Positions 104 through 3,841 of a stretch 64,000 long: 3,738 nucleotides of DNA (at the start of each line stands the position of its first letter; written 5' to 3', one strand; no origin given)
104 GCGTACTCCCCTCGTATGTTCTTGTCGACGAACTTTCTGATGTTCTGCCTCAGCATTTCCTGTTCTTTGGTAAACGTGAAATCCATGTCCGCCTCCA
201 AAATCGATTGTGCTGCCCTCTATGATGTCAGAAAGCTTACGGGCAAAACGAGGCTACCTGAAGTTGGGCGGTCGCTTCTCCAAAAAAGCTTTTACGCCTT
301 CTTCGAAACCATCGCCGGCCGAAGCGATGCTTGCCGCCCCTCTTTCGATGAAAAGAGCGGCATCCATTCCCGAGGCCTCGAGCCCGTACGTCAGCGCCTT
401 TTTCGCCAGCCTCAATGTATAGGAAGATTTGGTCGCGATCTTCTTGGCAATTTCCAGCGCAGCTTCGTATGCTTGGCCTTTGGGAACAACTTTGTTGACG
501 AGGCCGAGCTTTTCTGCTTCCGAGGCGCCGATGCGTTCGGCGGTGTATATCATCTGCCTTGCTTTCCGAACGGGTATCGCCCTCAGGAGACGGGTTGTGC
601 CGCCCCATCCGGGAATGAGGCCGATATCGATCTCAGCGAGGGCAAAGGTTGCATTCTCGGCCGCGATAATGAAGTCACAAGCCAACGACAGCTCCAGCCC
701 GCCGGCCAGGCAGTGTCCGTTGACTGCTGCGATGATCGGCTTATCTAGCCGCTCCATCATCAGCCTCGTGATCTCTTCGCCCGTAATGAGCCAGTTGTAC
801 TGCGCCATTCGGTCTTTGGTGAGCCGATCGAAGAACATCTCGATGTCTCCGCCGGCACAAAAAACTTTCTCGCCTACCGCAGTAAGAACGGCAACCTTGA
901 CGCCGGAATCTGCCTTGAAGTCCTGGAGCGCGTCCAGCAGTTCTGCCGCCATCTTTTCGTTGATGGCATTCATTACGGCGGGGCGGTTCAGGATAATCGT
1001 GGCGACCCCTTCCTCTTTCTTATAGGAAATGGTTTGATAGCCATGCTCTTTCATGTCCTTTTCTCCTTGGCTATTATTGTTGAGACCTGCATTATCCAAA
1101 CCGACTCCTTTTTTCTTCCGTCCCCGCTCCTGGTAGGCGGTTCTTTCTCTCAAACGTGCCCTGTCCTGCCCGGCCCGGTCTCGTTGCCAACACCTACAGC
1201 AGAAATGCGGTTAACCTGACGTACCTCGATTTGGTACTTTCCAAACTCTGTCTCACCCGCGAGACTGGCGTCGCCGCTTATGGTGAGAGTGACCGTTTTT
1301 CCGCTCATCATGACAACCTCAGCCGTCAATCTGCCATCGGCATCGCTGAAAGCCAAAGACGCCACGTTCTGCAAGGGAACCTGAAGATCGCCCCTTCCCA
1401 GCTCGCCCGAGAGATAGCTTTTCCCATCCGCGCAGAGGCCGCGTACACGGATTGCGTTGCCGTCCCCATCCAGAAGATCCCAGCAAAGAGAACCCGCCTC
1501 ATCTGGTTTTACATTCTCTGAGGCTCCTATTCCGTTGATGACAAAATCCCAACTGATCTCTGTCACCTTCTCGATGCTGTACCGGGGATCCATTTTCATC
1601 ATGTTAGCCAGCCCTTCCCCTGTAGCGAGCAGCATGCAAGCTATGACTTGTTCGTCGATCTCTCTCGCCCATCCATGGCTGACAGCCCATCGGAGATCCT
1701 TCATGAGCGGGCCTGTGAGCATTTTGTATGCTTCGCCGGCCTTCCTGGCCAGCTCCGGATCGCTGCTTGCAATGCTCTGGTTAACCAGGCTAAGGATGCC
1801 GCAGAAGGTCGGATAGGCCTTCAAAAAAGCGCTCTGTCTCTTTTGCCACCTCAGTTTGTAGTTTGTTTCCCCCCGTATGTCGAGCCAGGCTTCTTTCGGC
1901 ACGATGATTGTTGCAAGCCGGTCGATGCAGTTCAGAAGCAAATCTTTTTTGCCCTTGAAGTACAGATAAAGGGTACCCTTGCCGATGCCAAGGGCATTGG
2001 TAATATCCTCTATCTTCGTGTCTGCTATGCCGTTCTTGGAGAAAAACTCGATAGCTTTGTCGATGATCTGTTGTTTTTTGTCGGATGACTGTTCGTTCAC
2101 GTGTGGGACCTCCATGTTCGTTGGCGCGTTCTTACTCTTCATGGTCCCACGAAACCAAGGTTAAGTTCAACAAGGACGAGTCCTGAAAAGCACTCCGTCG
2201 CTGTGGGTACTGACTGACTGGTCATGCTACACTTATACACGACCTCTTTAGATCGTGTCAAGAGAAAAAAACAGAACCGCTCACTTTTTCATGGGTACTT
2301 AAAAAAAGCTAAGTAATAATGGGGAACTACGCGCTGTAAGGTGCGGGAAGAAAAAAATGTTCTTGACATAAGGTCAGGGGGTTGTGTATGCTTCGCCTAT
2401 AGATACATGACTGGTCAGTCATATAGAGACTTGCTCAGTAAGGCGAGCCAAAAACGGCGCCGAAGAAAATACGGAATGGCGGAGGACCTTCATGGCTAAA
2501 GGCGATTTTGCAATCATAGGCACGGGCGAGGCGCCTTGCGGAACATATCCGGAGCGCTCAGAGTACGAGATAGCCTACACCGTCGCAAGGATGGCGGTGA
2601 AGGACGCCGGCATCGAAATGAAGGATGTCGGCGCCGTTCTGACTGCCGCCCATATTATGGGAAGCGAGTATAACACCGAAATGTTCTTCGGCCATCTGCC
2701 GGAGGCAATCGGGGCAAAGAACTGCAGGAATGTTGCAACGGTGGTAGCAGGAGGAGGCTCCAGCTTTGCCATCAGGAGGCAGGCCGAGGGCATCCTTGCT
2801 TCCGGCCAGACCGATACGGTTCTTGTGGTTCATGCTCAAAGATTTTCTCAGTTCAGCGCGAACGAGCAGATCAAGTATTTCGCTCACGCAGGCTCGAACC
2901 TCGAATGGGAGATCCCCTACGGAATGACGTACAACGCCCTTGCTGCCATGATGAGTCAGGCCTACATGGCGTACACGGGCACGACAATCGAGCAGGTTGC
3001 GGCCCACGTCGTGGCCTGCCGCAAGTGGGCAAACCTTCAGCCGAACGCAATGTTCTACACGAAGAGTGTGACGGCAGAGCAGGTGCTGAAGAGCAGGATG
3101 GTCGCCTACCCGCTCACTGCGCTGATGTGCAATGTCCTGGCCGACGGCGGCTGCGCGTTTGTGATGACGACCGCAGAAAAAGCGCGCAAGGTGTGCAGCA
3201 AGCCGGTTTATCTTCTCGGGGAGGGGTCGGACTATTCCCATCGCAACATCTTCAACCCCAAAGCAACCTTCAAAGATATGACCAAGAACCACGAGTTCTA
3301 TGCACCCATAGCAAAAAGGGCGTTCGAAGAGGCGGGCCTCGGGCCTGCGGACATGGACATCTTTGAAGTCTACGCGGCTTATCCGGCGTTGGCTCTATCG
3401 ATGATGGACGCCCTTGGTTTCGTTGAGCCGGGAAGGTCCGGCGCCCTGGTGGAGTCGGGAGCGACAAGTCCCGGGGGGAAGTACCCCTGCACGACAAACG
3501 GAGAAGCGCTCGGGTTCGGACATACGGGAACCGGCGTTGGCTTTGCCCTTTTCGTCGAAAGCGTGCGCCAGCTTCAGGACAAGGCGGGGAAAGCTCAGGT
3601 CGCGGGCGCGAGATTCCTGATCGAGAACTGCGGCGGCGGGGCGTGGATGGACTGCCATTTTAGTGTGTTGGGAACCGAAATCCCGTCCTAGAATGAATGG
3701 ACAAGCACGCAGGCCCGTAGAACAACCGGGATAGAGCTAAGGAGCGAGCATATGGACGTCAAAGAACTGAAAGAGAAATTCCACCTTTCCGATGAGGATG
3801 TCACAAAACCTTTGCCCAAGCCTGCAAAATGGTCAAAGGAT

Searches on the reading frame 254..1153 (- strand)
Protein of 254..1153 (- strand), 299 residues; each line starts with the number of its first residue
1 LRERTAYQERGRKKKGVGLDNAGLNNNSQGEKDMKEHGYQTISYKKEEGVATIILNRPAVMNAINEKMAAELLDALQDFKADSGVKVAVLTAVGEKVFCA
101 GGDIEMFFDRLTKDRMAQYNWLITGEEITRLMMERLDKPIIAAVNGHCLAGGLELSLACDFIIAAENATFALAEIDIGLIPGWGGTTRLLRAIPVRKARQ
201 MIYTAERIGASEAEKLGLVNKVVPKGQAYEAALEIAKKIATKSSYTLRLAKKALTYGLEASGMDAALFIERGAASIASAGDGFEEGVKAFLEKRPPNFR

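Call 27: search_protein_families(library=pfam, proteins=[window:254-1153:-], max_evalue=0.00001)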
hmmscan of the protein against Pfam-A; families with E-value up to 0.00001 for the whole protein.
window:254-1153:- (299 aa): 2 families
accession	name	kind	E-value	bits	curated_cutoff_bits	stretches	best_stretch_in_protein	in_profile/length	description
PF00378.25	ECH_1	-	2.3e-67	227.4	27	1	46-298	2-248/251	Enoyl-CoA hydratase/isomerase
PF16113.10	ECH_2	-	3e-40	139.2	27.2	1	51-228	2-177/335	Enoyl-CoA hydratase/isomerase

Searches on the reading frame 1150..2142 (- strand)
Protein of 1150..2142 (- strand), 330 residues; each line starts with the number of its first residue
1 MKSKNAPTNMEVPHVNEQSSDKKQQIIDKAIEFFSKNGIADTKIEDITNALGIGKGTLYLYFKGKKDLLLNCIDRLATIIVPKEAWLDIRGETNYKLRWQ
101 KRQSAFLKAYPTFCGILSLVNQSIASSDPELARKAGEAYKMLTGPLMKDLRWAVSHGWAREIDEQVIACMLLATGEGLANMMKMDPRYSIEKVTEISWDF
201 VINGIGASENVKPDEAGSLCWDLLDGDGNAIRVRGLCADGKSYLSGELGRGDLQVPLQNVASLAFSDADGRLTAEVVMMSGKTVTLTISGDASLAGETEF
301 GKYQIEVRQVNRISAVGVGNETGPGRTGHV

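Call 27: search_protein_families(library=pfam, proteins=[window:1150-2142:-], max_evalue=0.00001)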
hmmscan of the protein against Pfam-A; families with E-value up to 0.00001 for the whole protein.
window:1150-2142:- (330 aa): 1 family
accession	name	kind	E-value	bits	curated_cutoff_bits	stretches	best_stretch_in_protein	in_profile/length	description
PF00440.29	TetR_N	-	2.1e-12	47.1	24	1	26-70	1-45/47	Bacterial regulatory proteins, tetR family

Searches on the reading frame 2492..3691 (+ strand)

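Call 27: search_protein_families(library=pfam, proteins=[window:2492-3691:+], max_evalue=0.00001)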
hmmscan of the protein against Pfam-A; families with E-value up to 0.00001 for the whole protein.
window:2492-3691:+ (399 aa): 1 family
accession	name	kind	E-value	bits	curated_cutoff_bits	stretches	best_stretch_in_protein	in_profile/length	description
PF22691.2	Thiolase_C_1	-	1.2e-30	106.5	28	1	273-395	23-144/144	Thiolase C-terminal domain-like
